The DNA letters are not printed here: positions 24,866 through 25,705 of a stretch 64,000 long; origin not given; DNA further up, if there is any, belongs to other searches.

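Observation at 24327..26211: Tightly coupled three-gene operon: non-canonical UDG, NDT-like protein and class-I glutamine amidotransferase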

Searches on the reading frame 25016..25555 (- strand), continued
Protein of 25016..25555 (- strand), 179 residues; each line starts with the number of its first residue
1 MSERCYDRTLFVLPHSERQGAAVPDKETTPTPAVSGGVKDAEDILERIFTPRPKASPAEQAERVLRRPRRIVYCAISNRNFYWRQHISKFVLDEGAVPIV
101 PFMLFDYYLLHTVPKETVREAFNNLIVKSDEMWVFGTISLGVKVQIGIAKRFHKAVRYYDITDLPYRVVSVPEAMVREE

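Call 23: search_protein_families(library=pfam, proteins=[P0174, P0177, P0192, P0240, P0191, P0187, P0123, P0124, P0143, P0220], max_evalue=0.01)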
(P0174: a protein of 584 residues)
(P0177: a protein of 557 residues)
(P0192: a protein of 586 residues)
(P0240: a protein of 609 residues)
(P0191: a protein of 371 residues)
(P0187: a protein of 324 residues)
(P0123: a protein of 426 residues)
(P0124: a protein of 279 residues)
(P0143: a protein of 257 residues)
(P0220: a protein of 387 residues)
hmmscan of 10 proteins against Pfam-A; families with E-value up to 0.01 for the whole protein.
P0174 (584 aa): 10 families
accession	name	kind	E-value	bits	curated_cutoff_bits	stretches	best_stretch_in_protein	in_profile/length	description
PF24963.1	DUF7768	-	4.8e-08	33.7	26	1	454-527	22-98/98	Domain of unknown function (DUF7768)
PF07992.20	Pyr_redox_2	-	4.4e-07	30.1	26.1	1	8-39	2-33/291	Pyridine nucleotide-disulphide oxidoreductase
PF13450.12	NAD_binding_8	-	1e-05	26.1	21.9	1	11-38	1-28/68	NAD(P)-binding Rossmann-like domain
PF01266.30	DAO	-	0.00011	22.3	27.9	1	9-40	2-33/353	FAD dependent oxidoreductase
PF01134.28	GIDA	-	0.00012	21.7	22.1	0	9-35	2-28/391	Glucose inhibited division protein A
PF12831.13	FAD_oxidored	-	0.00017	21.5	27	1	9-40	2-33/416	FAD dependent oxidoreductase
PF13738.12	Pyr_redox_3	-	0.00033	20.4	30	1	10-40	1-32/305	Pyridine nucleotide-disulphide oxidoreductase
PF00890.30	FAD_binding_2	-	0.00045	20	20.4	1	9-39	2-32/414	FAD binding domain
PF03486.20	HI0933_like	-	0.00059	19.8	50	1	8-40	2-34/244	HI0933-like protein Rossmann domain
PF01494.25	FAD_binding_3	-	0.0043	16.8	22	1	7-37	2-32/349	FAD binding domain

P0177 (557 aa): 7 families
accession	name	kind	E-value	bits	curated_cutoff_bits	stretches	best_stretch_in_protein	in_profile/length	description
PF24963.1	DUF7768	-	6.8e-12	46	26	1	427-499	23-98/98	Domain of unknown function (DUF7768)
PF13738.12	Pyr_redox_3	-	4.3e-08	33.2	30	1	144-196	98-148/305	Pyridine nucleotide-disulphide oxidoreductase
PF03486.20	HI0933_like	-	0.00012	22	50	0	3-40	2-37/244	HI0933-like protein Rossmann domain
PF07992.20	Pyr_redox_2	-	0.00069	19.6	26.1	0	2-31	1-30/291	Pyridine nucleotide-disulphide oxidoreductase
PF01946.23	Thi4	-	0.0015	18.2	26.2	1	3-38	19-53/235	Thi4 family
PF13454.12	NAD_binding_9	-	0.0058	17.1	21.8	0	5-37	1-34/155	FAD-NAD(P)-binding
PF05834.18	Lycopene_cycl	-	0.0058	16.2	23.4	0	3-38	1-36/380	Lycopene cyclase protein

P0192 (586 aa): 8 families
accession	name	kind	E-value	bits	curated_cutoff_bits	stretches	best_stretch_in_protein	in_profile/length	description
PF24963.1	DUF7768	-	1e-07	32.6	26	1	444-532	7-98/98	Domain of unknown function (DUF7768)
PF00890.30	FAD_binding_2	-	1.8e-07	31.1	20.4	1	14-45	1-32/414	FAD binding domain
PF13738.12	Pyr_redox_3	-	1.2e-06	28.4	30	1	16-45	1-31/305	Pyridine nucleotide-disulphide oxidoreductase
PF01266.30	DAO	-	0.00044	20.3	27.9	1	14-268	1-264/353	FAD dependent oxidoreductase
PF13450.12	NAD_binding_8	-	0.0027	18.4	21.9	1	17-48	1-32/68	NAD(P)-binding Rossmann-like domain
PF03486.20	HI0933_like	-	0.0027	17.6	50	0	14-47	2-35/244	HI0933-like protein Rossmann domain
PF07992.20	Pyr_redox_2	-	0.003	17.5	26.1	0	14-46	2-34/291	Pyridine nucleotide-disulphide oxidoreductase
PF12831.13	FAD_oxidored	-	0.0083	15.9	27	1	14-44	1-31/416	FAD dependent oxidoreductase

P0240 (609 aa): 6 families
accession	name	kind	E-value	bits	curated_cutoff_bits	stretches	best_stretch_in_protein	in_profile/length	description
PF24963.1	DUF7768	-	2.3e-07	31.5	26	1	37-109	23-98/98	Domain of unknown function (DUF7768)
PF07992.20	Pyr_redox_2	-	3.8e-07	30.3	26.1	1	200-394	1-124/291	Pyridine nucleotide-disulphide oxidoreductase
PF03486.20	HI0933_like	-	7.6e-06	26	50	0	201-234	2-35/244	HI0933-like protein Rossmann domain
PF21799.2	MurD-like_N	-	0.001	19.7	27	1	202-250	3-51/88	Mur ligase MurD-like, N-terminal domain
PF13454.12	NAD_binding_9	-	0.0022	18.4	21.8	0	318-381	86-154/155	FAD-NAD(P)-binding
PF05834.18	Lycopene_cycl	-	0.0098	15.4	23.4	0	326-429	85-183/380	Lycopene cyclase protein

P0191 (371 aa): 2 families
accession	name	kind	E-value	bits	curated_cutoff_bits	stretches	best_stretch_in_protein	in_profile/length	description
PF24963.1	DUF7768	-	2e-09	38.1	26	1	246-318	23-98/98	Domain of unknown function (DUF7768)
PF21688.3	FAD-depend_C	-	0.00015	22.5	27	1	10-108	4-108/197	FAD-dependent protein, C-terminal domain-like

P0187 (324 aa): 1 family
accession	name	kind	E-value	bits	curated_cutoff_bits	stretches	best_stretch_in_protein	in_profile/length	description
PF24963.1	DUF7768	-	1.2e-08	35.6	26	1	199-272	22-98/98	Domain of unknown function (DUF7768)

P0123 (426 aa): 2 families
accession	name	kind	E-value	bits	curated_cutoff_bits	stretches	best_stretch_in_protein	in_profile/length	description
PF00293.34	NUDIX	-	4e-22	79.1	21.1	1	10-141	3-133/134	NUDIX domain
PF24963.1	DUF7768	-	1.3e-16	61.1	26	2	311-386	20-98/98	Domain of unknown function (DUF7768)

P0124 (279 aa): 1 family
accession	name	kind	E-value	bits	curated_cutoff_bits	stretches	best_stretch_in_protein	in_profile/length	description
PF24963.1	DUF7768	-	5e-19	68.9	26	2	178-250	23-98/98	Domain of unknown function (DUF7768)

P0143 (257 aa): 2 families
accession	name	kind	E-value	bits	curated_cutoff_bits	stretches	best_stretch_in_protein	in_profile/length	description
PF03819.22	MazG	-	3.9e-14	53.1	22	1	171-247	2-72/74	MazG nucleotide pyrophosphohydrolase domain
PF24963.1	DUF7768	-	2.1e-09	38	26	1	32-107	20-98/98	Domain of unknown function (DUF7768)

P0220 (387 aa): 2 families
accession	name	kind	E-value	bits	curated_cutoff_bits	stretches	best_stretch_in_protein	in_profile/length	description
PF24963.1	DUF7768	-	3.1e-09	37.5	26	1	253-324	23-97/98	Domain of unknown function (DUF7768)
PF21688.3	FAD-depend_C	-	0.0031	18.2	27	1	34-120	30-119/197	FAD-dependent protein, C-terminal domain-like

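Call 28: find_related_loci(query=A2, collection=genome_contigs, flank=5000)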
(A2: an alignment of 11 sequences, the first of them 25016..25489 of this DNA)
Query A2 (157 aa) in genome_contigs; peptide patterns used: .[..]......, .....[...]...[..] (x = any residue, [..] = any of these).
358 stretches matched a pattern; 305 encode a relative of the query (tblastn E <= 1e-3); the best 80 are kept; 80 distinct loci.
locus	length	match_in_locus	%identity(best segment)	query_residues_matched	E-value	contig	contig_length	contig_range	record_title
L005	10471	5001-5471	99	1-157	4e-104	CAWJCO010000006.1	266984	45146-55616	MAG: uncultured Chloroflexia bacterium isolate MFD04492.bin.2.96 genome assembly, contig: contig_6903, whole genome shot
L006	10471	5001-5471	98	1-157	2e-103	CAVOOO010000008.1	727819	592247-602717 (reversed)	MAG: uncultured Chloroflexia bacterium isolate MFD00082.bin.2.3 genome assembly, contig: contig_4383, whole genome shotg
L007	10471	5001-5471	95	1-157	2e-99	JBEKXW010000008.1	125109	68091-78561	MAG: Candidatus Dormibacteria bacterium isolate SPRUCE 660 SPRUCE_660_8, whole genome shotgun sequence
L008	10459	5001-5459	92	5-157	1e-94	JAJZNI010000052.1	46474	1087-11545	MAG: bacterium isolate MAS3.bin89 NODE_1332_length_46474_cov_1.719917, whole genome shotgun sequence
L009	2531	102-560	92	5-157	8e-97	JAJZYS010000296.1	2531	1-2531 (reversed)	MAG: Bacillota bacterium isolate TL1-5.bin58 NODE_49567_length_2531_cov_1.344010, whole genome shotgun sequence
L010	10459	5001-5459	91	5-157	1e-93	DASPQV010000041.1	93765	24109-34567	MAG TPA_asm: Candidatus Binatia bacterium isolate SMAG_U12208 k141_1374527, whole genome shotgun sequence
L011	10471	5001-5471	96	1-157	1e-92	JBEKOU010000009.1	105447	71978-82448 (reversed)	MAG: Candidatus Dormibacteria bacterium isolate SPRUCE 448 SPRUCE_448_9, whole genome shotgun sequence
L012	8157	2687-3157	94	1-157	3e-91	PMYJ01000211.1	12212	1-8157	MAG: Candidatus Dormiibacterota bacterium isolate fen_839 73.20110800_E2D.52_contig_80965, whole genome shotgun sequence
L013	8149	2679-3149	93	1-157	1e-90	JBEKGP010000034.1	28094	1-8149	MAG: Candidatus Dormibacteria bacterium isolate SPRUCE 256 SPRUCE_256_34, whole genome shotgun sequence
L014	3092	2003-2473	94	1-157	5e-92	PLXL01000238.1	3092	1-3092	MAG: Candidatus Dormiibacterota bacterium isolate palsa_874 73.20120700_P3D.45_contig_37546, whole genome shotgun sequen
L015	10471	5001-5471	94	1-157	9e-91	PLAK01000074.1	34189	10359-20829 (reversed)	MAG: Candidatus Changshengia sp. isolate bog_854 73.20111000_S2M.16_contig_18976, whole genome shotgun sequence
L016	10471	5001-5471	94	1-157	6e-91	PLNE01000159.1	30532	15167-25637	MAG: Candidatus Dormiibacterota bacterium isolate fen_879 73.20120800_E2D.47_contig_300, whole genome shotgun sequence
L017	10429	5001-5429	90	15-157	3e-90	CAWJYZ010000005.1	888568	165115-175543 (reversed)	MAG: uncultured bacterium isolate MFD05502.bin.2.16 genome assembly, contig: contig_18577, whole genome shotgun sequence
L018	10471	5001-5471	92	1-157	3e-89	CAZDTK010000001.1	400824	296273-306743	MAG TPA_asm: uncultured Actinomycetes bacterium isolate binchicken_co3_340 genome assembly, contig: NODE_10_length_40082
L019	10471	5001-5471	92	1-157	6e-89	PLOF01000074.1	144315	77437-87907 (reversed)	MAG: Candidatus Dormiibacterota bacterium isolate fen_878 73.20120800_E1D.24_contig_365, whole genome shotgun sequence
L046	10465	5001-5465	74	3-157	4e-78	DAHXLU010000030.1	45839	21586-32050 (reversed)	MAG TPA_asm: Candidatus Dormiibacterota bacterium isolate clean1604 k141_311723, whole genome shotgun sequence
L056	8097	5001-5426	80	16-157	2e-76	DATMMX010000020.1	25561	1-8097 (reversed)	MAG TPA_asm: Candidatus Angelobacter sp. isolate SMAG_U12835 k141_1358072, whole genome shotgun sequence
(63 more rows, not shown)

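Call 35: find_homologous_proteins(query=P0121)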
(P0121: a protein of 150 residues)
Query P0121 (150 aa): 690 proteins with E <= 0.001 among 716 candidates; the best 120 are listed.
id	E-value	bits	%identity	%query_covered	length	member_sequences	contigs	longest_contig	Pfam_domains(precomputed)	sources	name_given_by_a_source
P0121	4.2e-95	333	100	100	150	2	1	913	PF24963.2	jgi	jgi:hypothetical protein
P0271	3.1e-83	295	87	100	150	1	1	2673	PF24963.2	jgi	jgi:hypothetical protein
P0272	1.1e-82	293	85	100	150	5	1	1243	PF24963.2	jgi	jgi:hypothetical protein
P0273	9.2e-81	287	81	100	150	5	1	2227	PF24963.2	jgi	jgi:hypothetical protein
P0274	1.4e-80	286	84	99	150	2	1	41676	PF24963.2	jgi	jgi:hypothetical protein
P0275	1.0e-78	280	77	100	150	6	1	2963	PF24963.2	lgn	-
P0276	1.6e-78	279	81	100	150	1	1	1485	PF24963.2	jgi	jgi:hypothetical protein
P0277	2.0e-78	279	80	100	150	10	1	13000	PF24963.2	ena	-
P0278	1.2e-77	277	80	100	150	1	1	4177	PF24963.2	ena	-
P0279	1.5e-77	276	79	100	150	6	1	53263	PF24963.2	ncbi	-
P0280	1.7e-77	276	80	100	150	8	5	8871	PF24963.2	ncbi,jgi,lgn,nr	ncbi:MAG: hypothetical protein J2P40_02385 [Candidatus Dormibacteraeota bacterium]|jgi:hypothetical 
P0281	1.7e-77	276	81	100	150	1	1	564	PF24963.2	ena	-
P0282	2.6e-77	275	80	100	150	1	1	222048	PF24963.2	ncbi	-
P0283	3.7e-77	275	79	100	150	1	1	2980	PF24963.2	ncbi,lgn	-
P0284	5.9e-77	274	79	100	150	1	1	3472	PF24963.2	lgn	-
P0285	6.2e-77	274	79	93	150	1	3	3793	PF24963.2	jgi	jgi:hypothetical protein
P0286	6.9e-77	274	79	100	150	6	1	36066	PF24963.2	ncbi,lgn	-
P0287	9.5e-77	274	80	100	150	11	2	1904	PF24963.2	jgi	jgi:hypothetical protein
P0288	1.2e-76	273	79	100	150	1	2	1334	PF24963.2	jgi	jgi:hypothetical protein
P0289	1.2e-76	273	79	100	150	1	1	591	PF24963.2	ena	-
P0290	1.6e-76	273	79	100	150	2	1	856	PF24963.2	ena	-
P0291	1.6e-76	273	79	100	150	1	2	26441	PF24963.2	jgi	jgi:hypothetical protein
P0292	1.7e-76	273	79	100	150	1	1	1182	PF24963.2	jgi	jgi:hypothetical protein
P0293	1.8e-76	273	79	100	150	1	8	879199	PF24963.2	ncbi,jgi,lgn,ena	jgi:hypothetical protein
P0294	2.3e-76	272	79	100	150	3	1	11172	PF24963.2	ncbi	-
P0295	3.1e-76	272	79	100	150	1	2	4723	PF24963.2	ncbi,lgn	-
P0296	3.2e-76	272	78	100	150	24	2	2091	PF24963.2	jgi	jgi:hypothetical protein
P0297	3.9e-76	272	78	100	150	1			PF24963.2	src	-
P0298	6.9e-76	271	80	99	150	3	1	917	PF24963.2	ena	-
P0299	1.3e-75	270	80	99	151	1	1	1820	PF24963.2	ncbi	-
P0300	1.3e-75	270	78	100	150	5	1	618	PF24963.2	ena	-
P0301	2.7e-75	269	78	100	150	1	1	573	PF24963.2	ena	-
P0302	2.9e-75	269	77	100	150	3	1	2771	PF24963.2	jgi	jgi:hypothetical protein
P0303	2.9e-75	269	80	100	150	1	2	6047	PF24963.2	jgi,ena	jgi:hypothetical protein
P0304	3.4e-75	269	79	100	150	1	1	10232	PF24963.2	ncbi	ncbi:MAG: hypothetical protein WAM30_13925 [Candidatus Dormiibacterota bacterium]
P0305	4.1e-75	268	79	100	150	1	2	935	PF24963.2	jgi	jgi:hypothetical protein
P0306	5.4e-75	268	76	100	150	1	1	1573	PF24963.2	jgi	jgi:hypothetical protein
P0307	5.6e-75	268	77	100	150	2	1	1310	PF24963.2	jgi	jgi:hypothetical protein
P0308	6.0e-75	268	77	100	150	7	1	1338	PF24963.2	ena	-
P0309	6.1e-75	268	78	100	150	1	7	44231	PF24963.2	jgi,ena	jgi:hypothetical protein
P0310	6.6e-75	268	79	100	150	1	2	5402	PF24963.2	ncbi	ncbi:MAG: hypothetical protein ACREQM_06730 [Candidatus Dormibacteraceae bacterium]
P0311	7.0e-75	268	79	100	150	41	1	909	PF24963.2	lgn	-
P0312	7.8e-75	267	78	100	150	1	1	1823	PF24963.2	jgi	jgi:hypothetical protein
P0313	7.8e-75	267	77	100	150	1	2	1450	PF24963.2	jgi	jgi:hypothetical protein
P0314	8.1e-75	267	77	100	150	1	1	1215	PF24963.2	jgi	-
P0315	8.1e-75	267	79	100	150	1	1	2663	PF24963.2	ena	-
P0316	8.4e-75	267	77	100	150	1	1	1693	PF24963.2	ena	-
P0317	1.1e-74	267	77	100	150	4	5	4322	PF24963.2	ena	-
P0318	1.1e-74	267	79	100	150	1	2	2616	PF24963.2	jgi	jgi:hypothetical protein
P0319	1.2e-74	267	77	100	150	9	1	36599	PF24963.2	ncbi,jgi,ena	-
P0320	1.3e-74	267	77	100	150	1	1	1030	PF24963.2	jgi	jgi:hypothetical protein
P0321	1.5e-74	266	79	100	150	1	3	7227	PF24963.2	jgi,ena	jgi:hypothetical protein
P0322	1.6e-74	266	80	100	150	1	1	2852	PF24963.2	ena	-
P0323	1.6e-74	266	79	99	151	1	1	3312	PF24963.2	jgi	-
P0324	1.6e-74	266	77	100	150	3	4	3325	PF24963.2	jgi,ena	-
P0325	1.6e-74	266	77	100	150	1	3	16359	PF24963.2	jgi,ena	jgi:hypothetical protein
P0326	1.7e-74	266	78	100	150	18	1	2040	PF24963.2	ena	-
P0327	1.7e-74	266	78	100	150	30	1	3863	PF24963.2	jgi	jgi:hypothetical protein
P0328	1.9e-74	266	81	95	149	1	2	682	PF24963.2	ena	-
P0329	1.9e-74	266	76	100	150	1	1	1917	PF24963.2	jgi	jgi:hypothetical protein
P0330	1.9e-74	266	76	100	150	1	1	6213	PF24963.2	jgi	jgi:hypothetical protein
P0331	2.0e-74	266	77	100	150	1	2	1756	PF24963.2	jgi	jgi:hypothetical protein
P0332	2.1e-74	266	79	100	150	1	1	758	PF24963.2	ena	-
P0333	2.1e-74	266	77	99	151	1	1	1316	PF24963.2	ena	-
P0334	2.1e-74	266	77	99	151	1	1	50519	PF24963.2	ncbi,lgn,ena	ncbi:MAG TPA: hypothetical protein VF160_16020 [Candidatus Dormibacteraeota bacterium]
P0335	2.2e-74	266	78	100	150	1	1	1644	PF24963.2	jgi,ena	jgi:hypothetical protein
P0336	2.2e-74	266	77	99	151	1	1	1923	PF24963.2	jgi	jgi:hypothetical protein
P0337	2.2e-74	266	79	100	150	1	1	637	PF24963.2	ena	-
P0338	2.2e-74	266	75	100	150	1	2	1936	PF24963.2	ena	-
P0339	2.3e-74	266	78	100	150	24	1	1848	PF24963.2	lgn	-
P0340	2.7e-74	266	75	100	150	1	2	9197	PF24963.2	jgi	jgi:hypothetical protein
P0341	3.0e-74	266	79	100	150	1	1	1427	PF24963.2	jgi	jgi:hypothetical protein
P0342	3.0e-74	266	78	100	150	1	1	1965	PF24963.2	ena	-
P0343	3.0e-74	266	78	100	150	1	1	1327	PF24963.2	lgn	-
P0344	3.0e-74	266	78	100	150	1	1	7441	PF24963.2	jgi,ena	jgi:hypothetical protein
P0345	3.0e-74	266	77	99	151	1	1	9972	PF24963.2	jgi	jgi:hypothetical protein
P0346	3.6e-74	265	78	98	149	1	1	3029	PF24963.2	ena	-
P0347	3.7e-74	265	76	100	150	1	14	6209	PF24963.2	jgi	jgi:hypothetical protein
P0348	3.7e-74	265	76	100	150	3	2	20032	PF24963.2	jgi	jgi:hypothetical protein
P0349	3.8e-74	265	77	100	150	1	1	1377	PF24963.2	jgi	jgi:hypothetical protein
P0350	4.0e-74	265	77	100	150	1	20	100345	PF24963.2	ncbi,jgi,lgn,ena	ncbi:MAG TPA: hypothetical protein VIO62_17575 [Candidatus Dormibacteraeota bacterium]|jgi:hypotheti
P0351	4.0e-74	265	77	99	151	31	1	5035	PF24963.2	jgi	-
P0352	4.1e-74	265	79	100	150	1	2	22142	PF24963.2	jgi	jgi:hypothetical protein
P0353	4.4e-74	265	75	100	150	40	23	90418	PF24963.2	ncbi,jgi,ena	ncbi:MAG TPA: hypothetical protein VIN01_07705 [Candidatus Dormibacteraeota bacterium]|jgi:hypotheti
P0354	5.5e-74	265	77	99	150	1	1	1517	PF24963.2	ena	-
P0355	5.6e-74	265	77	100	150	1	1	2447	PF24963.2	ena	-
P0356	5.7e-74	265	78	100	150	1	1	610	PF24963.2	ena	-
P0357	5.7e-74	265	78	100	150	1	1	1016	PF24963.2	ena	-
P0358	5.7e-74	265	79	100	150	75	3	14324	PF24963.2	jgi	jgi:hypothetical protein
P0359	5.7e-74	265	79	100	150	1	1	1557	PF24963.2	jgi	jgi:hypothetical protein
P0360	5.7e-74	265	79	100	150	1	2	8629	PF24963.2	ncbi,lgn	-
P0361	5.7e-74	265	79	100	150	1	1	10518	PF24963.2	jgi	jgi:hypothetical protein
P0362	6.0e-74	265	77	100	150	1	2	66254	PF24963.2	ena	-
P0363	6.1e-74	265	76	100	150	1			PF24963.2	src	-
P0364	6.2e-74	264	76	100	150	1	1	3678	PF24963.2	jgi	-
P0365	6.4e-74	264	77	100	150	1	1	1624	PF24963.2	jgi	jgi:hypothetical protein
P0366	6.8e-74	264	75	100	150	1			PF24963.2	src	-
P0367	6.8e-74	264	76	100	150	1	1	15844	PF24963.2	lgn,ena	-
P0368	7.4e-74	264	77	100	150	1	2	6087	PF24963.2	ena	-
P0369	7.6e-74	264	78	98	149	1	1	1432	PF24963.2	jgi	jgi:hypothetical protein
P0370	7.7e-74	264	78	100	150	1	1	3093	PF24963.2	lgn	-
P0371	7.7e-74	264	77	99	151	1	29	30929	PF24963.2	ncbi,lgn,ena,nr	ncbi:MAG: hypothetical protein E6I08_14795 [Chloroflexi bacterium]|nr:MAG: hypothetical protein E6I0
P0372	7.8e-74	264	79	100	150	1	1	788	PF24963.2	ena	-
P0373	7.9e-74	264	79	100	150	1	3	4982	PF24963.2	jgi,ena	-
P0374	7.9e-74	264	79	100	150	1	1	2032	PF24963.2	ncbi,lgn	-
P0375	7.9e-74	264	78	100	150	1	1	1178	PF24963.2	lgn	-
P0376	7.9e-74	264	78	100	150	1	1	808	PF24963.2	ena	-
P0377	7.9e-74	264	79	100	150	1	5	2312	PF24963.2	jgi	jgi:hypothetical protein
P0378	7.9e-74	264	79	100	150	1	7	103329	PF24963.2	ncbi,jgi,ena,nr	ncbi:MAG: hypothetical protein E6J41_28100 [Chloroflexi bacterium]|jgi:hypothetical protein|nr:MAG: 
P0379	8.0e-74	264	77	99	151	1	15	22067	PF24963.2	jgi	-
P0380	8.1e-74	264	77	100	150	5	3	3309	PF24963.2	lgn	-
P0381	8.6e-74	264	75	100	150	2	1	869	PF24963.2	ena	-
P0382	9.9e-74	264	79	100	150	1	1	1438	PF24963.2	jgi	jgi:hypothetical protein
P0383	1.0e-73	264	75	100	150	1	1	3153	PF24963.2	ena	-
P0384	1.0e-73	264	75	100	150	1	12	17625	PF24963.2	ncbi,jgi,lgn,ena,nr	ncbi:MAG: hypothetical protein E6J29_04920 [Chloroflexi bacterium]|nr:MAG: hypothetical protein E6J2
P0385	1.0e-73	264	78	100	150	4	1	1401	PF24963.2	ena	-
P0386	1.1e-73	264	75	100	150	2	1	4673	PF24963.2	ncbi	ncbi:MAG: hypothetical protein NVS9B1_25310 [Candidatus Dormibacteraceae bacterium]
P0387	1.1e-73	264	79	100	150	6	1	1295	PF24963.2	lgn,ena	-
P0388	1.1e-73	264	77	100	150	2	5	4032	PF24963.2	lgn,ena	-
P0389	1.1e-73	264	79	100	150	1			PF24963.2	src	-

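Call 36: find_encoding_contigs(protein=P0293, flank=6000, max_places=1)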
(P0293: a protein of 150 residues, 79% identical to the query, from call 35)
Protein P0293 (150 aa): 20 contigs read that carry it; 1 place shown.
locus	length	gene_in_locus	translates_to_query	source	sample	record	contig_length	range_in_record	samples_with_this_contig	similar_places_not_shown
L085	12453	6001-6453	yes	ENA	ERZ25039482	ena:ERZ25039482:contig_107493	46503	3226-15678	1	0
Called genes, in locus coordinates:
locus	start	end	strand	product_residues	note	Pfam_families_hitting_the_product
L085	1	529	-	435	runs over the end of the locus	PF02515:CoA_transf_3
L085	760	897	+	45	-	-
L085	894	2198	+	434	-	PF00270:DEAD, PF00271:Helicase_C (weak)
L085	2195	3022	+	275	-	PF08148:DSHCT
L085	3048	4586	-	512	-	PF00999:Na_H_Exchanger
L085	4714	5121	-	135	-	PF04075:F420H2_quin_red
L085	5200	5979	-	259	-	PF23441:SDR, PF00106:adh_short, PF08659:KR, PF13561:adh_short_C2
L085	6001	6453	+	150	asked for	PF24963:DUF7768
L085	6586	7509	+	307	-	PF04951:Peptidase_M55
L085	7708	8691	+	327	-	PF00089:Trypsin, PF13365:Trypsin_2, PF00595:PDZ, PF13180:PDZ_2, PF17820:PDZ_6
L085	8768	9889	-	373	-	PF10103:Zincin_2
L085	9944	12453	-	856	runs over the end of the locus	PF00912:Transgly, PF00905:Transpeptidase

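Call 37: find_encoding_contigs(protein=P0282, flank=6000, max_places=1)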
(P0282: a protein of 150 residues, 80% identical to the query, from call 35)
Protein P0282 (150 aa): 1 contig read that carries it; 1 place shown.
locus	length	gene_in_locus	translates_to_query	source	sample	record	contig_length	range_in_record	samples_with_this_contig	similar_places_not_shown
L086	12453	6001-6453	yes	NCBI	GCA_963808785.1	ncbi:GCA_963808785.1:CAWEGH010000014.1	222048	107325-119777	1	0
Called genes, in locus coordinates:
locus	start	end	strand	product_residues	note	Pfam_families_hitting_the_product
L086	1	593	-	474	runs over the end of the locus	PF01546:Peptidase_M20, PF07687:M20_dimer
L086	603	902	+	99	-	PF04456:DUF503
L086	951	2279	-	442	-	PF02515:CoA_transf_3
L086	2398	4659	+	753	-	PF00270:DEAD, PF22527:DEXQc_Suv3 (weak), PF00271:Helicase_C (weak), PF21408:MTR4-like_stalk (weak), PF08148:DSHCT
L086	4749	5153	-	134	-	PF04075:F420H2_quin_red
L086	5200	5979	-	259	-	PF23441:SDR, PF00106:adh_short, PF08659:KR, PF13561:adh_short_C2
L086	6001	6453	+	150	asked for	PF24963:DUF7768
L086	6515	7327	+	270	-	PF04951:Peptidase_M55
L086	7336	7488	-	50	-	-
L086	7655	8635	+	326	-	PF00089:Trypsin, PF13365:Trypsin_2, PF00595:PDZ (weak), PF13180:PDZ_2, PF17820:PDZ_6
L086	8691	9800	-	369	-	PF10103:Zincin_2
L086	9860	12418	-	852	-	PF00912:Transgly, PF00905:Transpeptidase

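Call 38: find_encoding_contigs(protein=P0378, flank=6000, max_places=1)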
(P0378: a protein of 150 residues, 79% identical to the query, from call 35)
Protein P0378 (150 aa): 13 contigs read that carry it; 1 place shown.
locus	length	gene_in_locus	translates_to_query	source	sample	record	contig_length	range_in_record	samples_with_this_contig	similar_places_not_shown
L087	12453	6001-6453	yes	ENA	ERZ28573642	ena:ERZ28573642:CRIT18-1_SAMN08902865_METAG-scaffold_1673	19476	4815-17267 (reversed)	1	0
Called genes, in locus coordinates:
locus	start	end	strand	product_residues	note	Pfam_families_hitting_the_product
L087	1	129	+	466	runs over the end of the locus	-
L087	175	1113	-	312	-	PF00135:COesterase, PF01738:DLH (faint), PF20434:BD-FAE, PF07859:Abhydrolase_3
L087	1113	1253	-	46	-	-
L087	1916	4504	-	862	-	-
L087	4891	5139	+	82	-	PF01272:GreA_GreB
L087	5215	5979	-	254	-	PF23441:SDR, PF00106:adh_short, PF08659:KR, PF13561:adh_short_C2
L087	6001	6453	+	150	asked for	PF24963:DUF7768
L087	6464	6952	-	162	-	-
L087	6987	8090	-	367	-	PF10103:Zincin_2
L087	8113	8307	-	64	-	-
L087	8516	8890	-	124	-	PF13411:MerR_1, PF00376:MerR (faint)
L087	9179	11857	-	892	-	-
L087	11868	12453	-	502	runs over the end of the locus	PF00982:Glyco_transf_20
